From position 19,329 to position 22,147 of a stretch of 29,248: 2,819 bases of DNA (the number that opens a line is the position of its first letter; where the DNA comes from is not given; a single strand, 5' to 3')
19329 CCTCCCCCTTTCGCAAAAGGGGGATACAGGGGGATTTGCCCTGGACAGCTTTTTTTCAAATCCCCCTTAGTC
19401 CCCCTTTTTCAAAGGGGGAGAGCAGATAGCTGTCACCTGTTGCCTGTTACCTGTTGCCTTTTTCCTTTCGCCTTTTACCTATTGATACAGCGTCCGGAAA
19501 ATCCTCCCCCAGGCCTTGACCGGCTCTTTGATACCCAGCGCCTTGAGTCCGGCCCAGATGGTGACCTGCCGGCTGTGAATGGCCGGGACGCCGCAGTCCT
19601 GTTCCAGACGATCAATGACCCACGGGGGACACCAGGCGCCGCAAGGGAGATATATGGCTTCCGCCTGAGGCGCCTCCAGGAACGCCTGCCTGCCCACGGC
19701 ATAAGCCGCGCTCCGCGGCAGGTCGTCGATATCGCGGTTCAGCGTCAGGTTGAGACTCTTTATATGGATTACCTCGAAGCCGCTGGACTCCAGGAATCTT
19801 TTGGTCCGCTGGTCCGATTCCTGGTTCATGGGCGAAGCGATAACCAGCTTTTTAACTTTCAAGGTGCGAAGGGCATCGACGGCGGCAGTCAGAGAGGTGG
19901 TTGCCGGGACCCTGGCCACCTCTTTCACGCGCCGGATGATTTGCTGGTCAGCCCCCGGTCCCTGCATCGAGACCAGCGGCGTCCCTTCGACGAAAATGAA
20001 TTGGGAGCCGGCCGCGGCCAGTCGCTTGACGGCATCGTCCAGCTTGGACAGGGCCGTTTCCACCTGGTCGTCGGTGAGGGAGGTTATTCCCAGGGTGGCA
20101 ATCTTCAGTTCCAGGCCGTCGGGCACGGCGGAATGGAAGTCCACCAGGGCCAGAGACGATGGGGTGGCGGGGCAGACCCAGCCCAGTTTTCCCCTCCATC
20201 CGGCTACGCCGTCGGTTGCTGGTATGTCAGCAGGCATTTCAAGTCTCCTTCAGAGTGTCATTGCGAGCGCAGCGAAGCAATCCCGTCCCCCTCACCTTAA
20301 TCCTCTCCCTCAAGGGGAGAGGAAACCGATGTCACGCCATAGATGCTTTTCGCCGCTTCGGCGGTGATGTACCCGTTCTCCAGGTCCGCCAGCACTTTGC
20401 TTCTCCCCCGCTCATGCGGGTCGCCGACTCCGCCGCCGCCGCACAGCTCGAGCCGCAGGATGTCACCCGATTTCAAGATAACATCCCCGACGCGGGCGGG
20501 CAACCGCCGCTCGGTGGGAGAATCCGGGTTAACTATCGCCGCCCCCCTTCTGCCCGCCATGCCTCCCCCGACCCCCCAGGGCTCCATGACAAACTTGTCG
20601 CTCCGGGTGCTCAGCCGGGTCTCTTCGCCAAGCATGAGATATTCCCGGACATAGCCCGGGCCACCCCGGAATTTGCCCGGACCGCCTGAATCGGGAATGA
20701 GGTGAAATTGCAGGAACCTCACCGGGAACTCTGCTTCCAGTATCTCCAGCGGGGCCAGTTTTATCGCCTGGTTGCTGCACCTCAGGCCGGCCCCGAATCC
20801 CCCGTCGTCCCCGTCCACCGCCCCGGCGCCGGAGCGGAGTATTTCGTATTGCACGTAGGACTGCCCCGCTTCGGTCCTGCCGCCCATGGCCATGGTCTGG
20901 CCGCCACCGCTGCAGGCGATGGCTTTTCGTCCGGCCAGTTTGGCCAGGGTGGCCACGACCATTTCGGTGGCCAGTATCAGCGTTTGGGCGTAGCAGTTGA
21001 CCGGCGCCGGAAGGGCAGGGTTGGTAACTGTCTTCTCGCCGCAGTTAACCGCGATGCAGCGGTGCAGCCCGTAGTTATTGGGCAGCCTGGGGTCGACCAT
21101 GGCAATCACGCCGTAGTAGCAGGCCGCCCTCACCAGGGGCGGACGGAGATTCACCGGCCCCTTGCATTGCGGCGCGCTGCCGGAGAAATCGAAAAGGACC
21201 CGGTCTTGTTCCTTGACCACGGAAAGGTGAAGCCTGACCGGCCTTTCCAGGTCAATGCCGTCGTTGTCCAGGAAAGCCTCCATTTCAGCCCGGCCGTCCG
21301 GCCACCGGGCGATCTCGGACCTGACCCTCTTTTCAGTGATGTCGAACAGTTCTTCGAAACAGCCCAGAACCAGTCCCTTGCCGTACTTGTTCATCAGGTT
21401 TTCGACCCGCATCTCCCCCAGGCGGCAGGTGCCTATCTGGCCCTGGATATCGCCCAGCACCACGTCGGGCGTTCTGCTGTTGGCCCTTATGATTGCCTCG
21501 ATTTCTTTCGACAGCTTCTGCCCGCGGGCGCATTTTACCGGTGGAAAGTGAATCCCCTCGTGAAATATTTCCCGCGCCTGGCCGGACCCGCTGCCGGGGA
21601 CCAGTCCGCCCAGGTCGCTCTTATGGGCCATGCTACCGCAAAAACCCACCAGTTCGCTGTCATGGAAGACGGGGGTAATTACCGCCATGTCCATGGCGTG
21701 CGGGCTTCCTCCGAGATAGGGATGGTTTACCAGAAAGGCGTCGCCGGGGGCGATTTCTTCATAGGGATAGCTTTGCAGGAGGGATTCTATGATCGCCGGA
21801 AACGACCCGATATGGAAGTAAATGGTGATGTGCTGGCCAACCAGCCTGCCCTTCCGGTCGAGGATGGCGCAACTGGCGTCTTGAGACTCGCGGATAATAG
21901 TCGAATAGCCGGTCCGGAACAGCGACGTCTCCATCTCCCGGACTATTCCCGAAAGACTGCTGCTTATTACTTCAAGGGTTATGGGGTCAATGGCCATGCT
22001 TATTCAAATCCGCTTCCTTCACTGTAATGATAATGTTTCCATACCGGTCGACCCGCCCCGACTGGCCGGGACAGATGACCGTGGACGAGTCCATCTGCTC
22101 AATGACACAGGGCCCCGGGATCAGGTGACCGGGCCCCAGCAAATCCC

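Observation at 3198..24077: Candidate uncharacterised anaerobic N-heterocycle/lactam degradation system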

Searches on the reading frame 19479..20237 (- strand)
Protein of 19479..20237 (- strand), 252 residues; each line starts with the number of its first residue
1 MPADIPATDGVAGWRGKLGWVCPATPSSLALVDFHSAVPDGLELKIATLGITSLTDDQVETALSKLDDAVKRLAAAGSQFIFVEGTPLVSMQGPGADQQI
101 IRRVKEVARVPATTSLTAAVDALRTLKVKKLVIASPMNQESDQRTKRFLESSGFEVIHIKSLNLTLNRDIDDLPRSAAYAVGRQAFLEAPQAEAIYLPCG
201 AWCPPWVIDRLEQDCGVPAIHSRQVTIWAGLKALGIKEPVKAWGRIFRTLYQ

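Call 5: search_protein_families(library=pfam, proteins=[window:19479-20237:-], max_evalue=0.01)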
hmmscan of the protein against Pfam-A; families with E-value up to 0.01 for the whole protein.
window:19479-20237:- (252 aa): 2 families
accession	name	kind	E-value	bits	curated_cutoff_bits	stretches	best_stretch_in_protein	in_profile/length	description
PF17645.6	Amdase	-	3.7e-29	102.5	25.9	1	42-247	23-228/228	Arylmalonate decarboxylase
PF01177.27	Asp_Glu_race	-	3.8e-09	37.1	31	1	51-229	43-210/211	Asp/Glu/Hydantoin racemase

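Call 10: search_protein_families(library=ncbifam, proteins=[window:19479-20237:-], max_evalue=0.001)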
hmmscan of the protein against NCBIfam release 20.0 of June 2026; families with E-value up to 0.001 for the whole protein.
window:19479-20237:- (252 aa): 2 families
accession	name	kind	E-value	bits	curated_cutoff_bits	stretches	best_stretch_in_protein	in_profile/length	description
NF052327.1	arylmal_decarb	equivalog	3.4e-27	95.6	225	1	39-247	23-230/231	arylmalonate decarboxylase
TIGR02990.1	ectoine_eutA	equivalog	4.8e-19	68.8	318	1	108-248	100-238/239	ectoine utilization protein EutA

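Call 31: find_homologous_proteins(query=window:19479-20237:-, max_evalue=1e-20)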
Query window:19479-20237:- (252 aa): 28 proteins with E <= 1e-20 among 1667 candidates.
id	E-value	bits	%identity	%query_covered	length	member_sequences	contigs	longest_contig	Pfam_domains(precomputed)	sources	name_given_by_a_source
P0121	1.8e-163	560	100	100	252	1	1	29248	PF01177.28,PF17645.7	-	-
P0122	2.8e-117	409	71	100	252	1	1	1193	PF01177.28,PF17645.7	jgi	jgi:maleate isomerase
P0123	1.3e-115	403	71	100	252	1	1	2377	PF01177.28,PF17645.7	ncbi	-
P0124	2.8e-114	399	70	97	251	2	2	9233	PF01177.28,PF17645.7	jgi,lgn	jgi:maleate isomerase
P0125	1.0e-113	397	70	97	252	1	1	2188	PF01177.28,PF17645.7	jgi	jgi:maleate isomerase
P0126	8.1e-112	391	69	97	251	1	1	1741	PF01177.28,PF17645.7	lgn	-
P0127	1.1e-110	387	68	97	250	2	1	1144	PF01177.28,PF17645.7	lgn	-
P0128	2.4e-110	386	69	97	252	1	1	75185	PF01177.28,PF17645.7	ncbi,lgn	-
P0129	2.1e-109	383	68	96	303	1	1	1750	PF17645.7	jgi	jgi:maleate cis-trans isomerase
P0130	5.4e-109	381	67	97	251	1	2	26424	PF17645.7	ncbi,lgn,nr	ncbi:MAG: hypothetical protein HYY29_05665 [Chloroflexi bacterium]|nr:hypothetical protein [Chlorofl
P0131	2.1e-107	376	65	98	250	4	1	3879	PF01177.28,PF17645.7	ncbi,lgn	-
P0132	3.3e-106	372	68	97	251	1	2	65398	PF17645.7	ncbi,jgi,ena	-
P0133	4.9e-105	368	65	100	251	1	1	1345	PF17645.7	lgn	-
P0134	1.3e-104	367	66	97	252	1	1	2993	PF01177.28,PF17645.7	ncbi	-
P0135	2.9e-103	363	63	97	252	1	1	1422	PF01177.28,PF17645.7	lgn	-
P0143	2.5e-81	291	54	96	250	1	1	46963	PF01177.28,PF17645.7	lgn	-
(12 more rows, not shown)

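Call 32: find_encoding_contigs(protein=P0128, flank=10000, max_places=1)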
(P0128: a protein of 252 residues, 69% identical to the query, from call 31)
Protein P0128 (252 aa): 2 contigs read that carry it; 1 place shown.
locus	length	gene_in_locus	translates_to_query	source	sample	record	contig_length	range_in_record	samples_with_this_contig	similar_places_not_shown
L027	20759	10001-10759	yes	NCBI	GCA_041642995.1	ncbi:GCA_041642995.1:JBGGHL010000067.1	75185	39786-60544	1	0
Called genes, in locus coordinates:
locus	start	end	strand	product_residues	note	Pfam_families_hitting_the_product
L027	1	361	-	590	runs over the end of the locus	PF00384:Molybdopterin, PF01568:Molydop_binding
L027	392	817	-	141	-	PF04879:Molybdop_Fe4S4 (weak), PF00384:Molybdopterin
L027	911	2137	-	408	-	-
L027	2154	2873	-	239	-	PF17645:Amdase, PF01177:Asp_Glu_race (faint)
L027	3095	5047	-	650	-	PF02730:AFOR_N, PF01314:AFOR_C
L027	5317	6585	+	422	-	PF03239:FTR1, PF10080:FtrD-like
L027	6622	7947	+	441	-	PF12704:MacB_PCD (weak), PF02687:FtsX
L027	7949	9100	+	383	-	PF12704:MacB_PCD, PF02687:FtsX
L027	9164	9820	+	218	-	PF00005:ABC_tran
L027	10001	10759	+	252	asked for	PF01177:Asp_Glu_race, PF17645:Amdase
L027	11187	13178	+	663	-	PF00963:Cohesin (weak)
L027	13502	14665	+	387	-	PF01547:SBP_bac_1 (weak), PF13531:SBP_bac_11 (weak), PF13416:SBP_bac_8, PF13343:SBP_bac_6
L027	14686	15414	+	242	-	PF17645:Amdase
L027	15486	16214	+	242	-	PF17645:Amdase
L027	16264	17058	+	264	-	PF00106:adh_short, PF08659:KR, PF13561:adh_short_C2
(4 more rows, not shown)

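Call 33: find_encoding_contigs(protein=P0132, flank=10000, max_places=1)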
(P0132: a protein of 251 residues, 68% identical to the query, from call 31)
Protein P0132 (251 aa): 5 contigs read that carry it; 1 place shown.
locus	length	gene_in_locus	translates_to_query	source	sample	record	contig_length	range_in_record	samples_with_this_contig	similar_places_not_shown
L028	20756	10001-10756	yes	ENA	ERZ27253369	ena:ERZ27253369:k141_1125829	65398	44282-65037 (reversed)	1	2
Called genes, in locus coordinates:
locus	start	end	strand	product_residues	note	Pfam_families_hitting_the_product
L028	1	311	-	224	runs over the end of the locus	?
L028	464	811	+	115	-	-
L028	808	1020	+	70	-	-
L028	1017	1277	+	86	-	-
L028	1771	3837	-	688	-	PF01590:GAF, PF13185:GAF_2, PF13492:GAF_3, PF00512:HisKA, PF02518:HATPase_c, PF00072:Response_reg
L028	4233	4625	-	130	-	-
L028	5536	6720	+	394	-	PF01547:SBP_bac_1 (weak), PF13416:SBP_bac_8, PF13343:SBP_bac_6, PF13531:SBP_bac_11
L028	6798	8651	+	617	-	PF02538:Hydantoinase_B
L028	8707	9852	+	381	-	PF13531:SBP_bac_11, PF13416:SBP_bac_8, PF13343:SBP_bac_6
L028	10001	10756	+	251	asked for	PF17645:Amdase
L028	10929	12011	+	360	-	PF01547:SBP_bac_1, PF13531:SBP_bac_11, PF13416:SBP_bac_8, PF13343:SBP_bac_6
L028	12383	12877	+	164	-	-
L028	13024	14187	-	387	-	PF00724:Oxidored_FMN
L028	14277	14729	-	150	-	PF01042:Ribonuc_L-PSP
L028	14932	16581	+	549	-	PF00501:AMP-binding, PF13193:AMP-binding_C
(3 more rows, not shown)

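Call 34: find_encoding_contigs(protein=P0143, flank=10000, max_places=1)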
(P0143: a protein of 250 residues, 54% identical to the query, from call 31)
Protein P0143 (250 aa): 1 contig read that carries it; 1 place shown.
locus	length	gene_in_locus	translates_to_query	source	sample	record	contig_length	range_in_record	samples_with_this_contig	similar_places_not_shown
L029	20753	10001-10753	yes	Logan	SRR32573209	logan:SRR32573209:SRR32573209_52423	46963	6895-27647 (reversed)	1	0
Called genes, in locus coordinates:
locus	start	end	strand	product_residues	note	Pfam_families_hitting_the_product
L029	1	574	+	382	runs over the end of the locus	PF01547:SBP_bac_1, PF13531:SBP_bac_11, PF13416:SBP_bac_8, PF13343:SBP_bac_6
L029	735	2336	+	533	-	PF20695:UbiD_N, PF01977:UbiD, PF20696:UbiD_C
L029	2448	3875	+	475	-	PF20695:UbiD_N, PF01977:UbiD, PF20696:UbiD_C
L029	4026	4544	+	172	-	PF07883:Cupin_2 (weak)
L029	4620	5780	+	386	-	PF01547:SBP_bac_1, PF13531:SBP_bac_11, PF13416:SBP_bac_8, PF13343:SBP_bac_6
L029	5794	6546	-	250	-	PF17645:Amdase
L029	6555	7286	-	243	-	PF17645:Amdase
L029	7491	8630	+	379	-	PF01547:SBP_bac_1, PF13531:SBP_bac_11, PF13416:SBP_bac_8, PF13343:SBP_bac_6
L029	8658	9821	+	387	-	PF01547:SBP_bac_1, PF13531:SBP_bac_11, PF13416:SBP_bac_8, PF13343:SBP_bac_6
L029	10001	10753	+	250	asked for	PF17645:Amdase, PF01177:Asp_Glu_race (weak)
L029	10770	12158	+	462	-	PF03972:MmgE_PrpD_N, PF19305:MmgE_PrpD_C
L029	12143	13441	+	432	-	PF13416:SBP_bac_8, PF01547:SBP_bac_1, PF13531:SBP_bac_11, PF13343:SBP_bac_6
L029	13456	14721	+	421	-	PF01547:SBP_bac_1, PF13531:SBP_bac_11, PF13416:SBP_bac_8, PF13343:SBP_bac_6 (weak)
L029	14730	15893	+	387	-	PF01547:SBP_bac_1 (weak), PF13531:SBP_bac_11, PF13416:SBP_bac_8, PF13343:SBP_bac_6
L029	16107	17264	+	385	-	PF01547:SBP_bac_1, PF13531:SBP_bac_11, PF13416:SBP_bac_8, PF13343:SBP_bac_6 (weak)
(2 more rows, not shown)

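Call 40: search_solved_structures(query=window:19479-20237:-, max_evalue=0.001, show_alignments=3)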
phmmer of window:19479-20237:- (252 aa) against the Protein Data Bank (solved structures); distinct sequences matched with E-value up to 0.001: 10.
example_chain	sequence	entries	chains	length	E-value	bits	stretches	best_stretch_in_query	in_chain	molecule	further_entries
4ix1_A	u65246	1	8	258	1.8e-16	63.6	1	12-248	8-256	hypothetical protein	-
3dg9_A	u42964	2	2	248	2.9e-15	59.6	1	29-247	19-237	Arylmalonate decarboxylase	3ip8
3dtv_A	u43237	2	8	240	3.1e-15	59.5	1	29-247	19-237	Arylmalonate decarboxylase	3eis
2vlb_A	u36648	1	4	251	3.5e-15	59.3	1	29-247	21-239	ARYLMALONATE DECARBOXYLASE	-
3ixm_A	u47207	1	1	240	5.7e-14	55.4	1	29-247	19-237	Arylmalonate decarboxylase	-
3ixl_A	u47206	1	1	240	1.4e-12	50.8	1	29-247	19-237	Arylmalonate decarboxylase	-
2dgd_A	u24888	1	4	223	5.6e-11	45.6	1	12-239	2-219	223aa long hypothetical arylmalonate decarboxylase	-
2xed_A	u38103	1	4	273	8.9e-09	38.4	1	68-248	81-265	PUTATIVE MALEATE ISOMERASE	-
2xec_A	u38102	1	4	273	2.3e-08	37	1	68-248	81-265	PUTATIVE MALEATE ISOMERASE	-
4fq5_B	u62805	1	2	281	0.00058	22.6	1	107-247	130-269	Maleate cis-trans isomerase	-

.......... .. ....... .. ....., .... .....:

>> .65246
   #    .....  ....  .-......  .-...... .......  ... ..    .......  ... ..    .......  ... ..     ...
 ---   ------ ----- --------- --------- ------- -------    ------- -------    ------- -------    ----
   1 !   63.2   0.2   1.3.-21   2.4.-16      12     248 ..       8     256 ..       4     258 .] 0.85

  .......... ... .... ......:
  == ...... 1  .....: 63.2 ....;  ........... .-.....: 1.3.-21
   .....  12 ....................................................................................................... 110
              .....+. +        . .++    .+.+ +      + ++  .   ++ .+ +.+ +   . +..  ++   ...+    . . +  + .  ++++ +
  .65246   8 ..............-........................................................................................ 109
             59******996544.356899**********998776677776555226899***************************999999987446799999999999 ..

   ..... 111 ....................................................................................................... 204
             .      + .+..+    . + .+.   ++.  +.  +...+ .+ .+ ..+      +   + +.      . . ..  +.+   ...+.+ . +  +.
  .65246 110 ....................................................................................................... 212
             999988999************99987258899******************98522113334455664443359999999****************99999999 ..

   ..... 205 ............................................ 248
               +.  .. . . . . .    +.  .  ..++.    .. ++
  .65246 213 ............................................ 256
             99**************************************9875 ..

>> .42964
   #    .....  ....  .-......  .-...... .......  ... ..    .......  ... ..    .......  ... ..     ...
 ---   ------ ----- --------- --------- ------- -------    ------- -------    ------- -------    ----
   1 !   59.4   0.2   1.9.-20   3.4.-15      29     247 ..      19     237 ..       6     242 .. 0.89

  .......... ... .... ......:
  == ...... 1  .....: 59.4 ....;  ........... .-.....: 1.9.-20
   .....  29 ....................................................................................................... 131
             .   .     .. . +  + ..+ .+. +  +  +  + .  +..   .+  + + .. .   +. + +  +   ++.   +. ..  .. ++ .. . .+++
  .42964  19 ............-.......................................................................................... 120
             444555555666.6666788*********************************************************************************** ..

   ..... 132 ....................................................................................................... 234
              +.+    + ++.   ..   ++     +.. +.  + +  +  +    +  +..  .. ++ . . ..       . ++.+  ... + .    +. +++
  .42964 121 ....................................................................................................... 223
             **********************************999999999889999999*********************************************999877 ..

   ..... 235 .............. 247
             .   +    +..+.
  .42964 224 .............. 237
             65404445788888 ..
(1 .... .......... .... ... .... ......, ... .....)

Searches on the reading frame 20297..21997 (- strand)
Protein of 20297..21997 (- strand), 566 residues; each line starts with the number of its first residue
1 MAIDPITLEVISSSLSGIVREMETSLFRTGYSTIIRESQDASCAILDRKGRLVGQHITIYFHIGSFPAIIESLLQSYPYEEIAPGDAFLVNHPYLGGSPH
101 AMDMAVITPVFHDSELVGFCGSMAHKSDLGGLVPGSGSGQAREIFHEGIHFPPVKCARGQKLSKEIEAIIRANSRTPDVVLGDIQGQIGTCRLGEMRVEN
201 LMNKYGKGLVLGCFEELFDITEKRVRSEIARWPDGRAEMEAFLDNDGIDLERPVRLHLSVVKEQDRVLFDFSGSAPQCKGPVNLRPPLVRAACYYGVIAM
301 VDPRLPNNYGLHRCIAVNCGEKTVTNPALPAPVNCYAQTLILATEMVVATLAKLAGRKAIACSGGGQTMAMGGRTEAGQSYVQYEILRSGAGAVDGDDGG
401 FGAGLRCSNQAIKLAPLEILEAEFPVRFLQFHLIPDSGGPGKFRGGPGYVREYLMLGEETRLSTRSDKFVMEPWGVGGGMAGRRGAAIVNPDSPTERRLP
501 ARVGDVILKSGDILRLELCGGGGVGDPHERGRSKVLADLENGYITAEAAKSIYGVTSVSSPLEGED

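Call 5: search_protein_families(library=pfam, proteins=[window:20297-21997:-], max_evalue=0.01)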
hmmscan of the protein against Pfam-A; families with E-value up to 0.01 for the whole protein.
window:20297-21997:- (566 aa): 1 family
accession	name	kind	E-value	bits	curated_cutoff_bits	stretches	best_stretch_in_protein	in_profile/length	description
PF02538.19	Hydantoinase_B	-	6.1e-150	500.5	26.8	1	4-527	1-519/519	Hydantoinase B/oxoprolinase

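Call 10: search_protein_families(library=ncbifam, proteins=[window:20297-21997:-], max_evalue=0.001)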
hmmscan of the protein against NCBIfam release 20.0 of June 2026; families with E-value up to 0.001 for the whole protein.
window:20297-21997:- (566 aa): 2 families
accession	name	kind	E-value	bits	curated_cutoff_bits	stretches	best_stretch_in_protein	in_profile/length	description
NF050157.1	CapLactmsBetCapB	equivalog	3.9e-78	263.2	1000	1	3-556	1-558/577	caprolactamase subunit beta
NF042976.1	AcphenoCarb_ApcD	equivalog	5.7e-44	150.5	1500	2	4-453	30-487/685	acetophenone carboxylase subunit delta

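Call 29: find_related_loci(query=window:20297-21997:-, collection=metagenome_contigs, flank=10000)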
Query window:20297-21997:- (566 aa) in metagenome_contigs; peptide patterns used: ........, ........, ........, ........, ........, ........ (x = any residue, [..] = any of these).
93 stretches matched a pattern; 17 encode a relative of the query (tblastn E <= 1e-3); 17 distinct loci.
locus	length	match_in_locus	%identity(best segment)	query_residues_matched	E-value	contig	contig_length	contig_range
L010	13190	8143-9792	54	3-556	0e+0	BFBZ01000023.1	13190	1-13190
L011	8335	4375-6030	53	3-558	0e+0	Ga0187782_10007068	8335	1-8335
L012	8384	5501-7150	53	3-556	0e+0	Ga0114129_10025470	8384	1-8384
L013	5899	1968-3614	52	4-556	0e+0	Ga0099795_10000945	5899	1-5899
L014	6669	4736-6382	52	4-556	0e+0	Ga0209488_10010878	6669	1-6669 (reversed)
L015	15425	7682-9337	52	3-558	2e-180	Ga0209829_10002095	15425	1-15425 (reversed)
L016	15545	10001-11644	52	4-555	1e-180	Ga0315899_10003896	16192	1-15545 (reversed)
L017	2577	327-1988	52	3-560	0e+0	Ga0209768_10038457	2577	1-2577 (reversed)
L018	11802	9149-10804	46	3-557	4e-164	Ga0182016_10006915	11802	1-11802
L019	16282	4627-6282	46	3-557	4e-164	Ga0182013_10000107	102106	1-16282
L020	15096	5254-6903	45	3-555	1e-160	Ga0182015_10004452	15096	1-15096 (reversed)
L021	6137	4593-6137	44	3-520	4e-148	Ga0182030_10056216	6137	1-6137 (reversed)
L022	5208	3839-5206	46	3-461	2e-144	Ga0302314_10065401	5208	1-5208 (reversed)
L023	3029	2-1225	47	147-556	4e-119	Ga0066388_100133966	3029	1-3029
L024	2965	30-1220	49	165-563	2e-108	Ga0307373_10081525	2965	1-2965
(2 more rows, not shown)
